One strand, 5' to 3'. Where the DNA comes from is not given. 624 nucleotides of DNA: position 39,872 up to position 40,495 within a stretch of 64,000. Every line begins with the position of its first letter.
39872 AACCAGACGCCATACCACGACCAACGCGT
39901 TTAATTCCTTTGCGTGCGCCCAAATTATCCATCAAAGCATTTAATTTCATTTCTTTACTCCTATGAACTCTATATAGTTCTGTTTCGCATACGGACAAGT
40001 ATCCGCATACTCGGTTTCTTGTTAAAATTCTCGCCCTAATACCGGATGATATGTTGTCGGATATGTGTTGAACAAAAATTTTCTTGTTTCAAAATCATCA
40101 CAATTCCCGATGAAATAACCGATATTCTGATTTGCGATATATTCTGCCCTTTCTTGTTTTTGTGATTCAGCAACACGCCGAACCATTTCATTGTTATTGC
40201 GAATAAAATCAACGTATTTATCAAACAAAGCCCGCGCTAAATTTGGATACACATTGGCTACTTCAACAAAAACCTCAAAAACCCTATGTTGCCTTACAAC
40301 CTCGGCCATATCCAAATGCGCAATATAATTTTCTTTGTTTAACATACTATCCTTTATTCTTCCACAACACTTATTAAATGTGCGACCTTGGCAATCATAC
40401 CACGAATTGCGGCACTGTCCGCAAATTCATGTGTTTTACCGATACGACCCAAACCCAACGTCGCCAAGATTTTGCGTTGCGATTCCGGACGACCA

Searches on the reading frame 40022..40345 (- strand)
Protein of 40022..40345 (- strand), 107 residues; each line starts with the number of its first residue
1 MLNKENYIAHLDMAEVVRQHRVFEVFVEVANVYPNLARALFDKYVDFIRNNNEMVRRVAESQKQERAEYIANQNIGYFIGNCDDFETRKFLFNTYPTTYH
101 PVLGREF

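Call 5: search_protein_families(library=pfam, proteins=[window:40022-40345:-], max_evalue=0.01)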
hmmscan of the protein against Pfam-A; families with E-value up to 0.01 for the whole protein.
window:40022-40345:- (107 aa): 0 families

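Call 20: search_protein_families(library=ncbifam, proteins=[window:40022-40345:-], max_evalue=0.1)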
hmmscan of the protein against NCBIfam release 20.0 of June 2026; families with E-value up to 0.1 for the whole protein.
window:40022-40345:- (107 aa): 2 families
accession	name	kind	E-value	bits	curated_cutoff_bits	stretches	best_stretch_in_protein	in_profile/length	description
TIGR02303.1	HpaG-C-term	equivalog_domain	0.081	12.4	276.4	1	6-96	51-139/245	4-hydroxyphenylacetate degradation bifunctional isomerase/decarboxylase, C-terminal subunit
TIGR03897.1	lanti_2_LanM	subfamily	0.081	10.6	304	1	25-64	85-124/932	type 2 lanthipeptide synthetase LanM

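Call 21: search_protein_families(library=phrogs, proteins=[window:40022-40345:-], max_evalue=0.1)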
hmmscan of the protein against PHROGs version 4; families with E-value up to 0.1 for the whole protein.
window:40022-40345:- (107 aa): 0 families
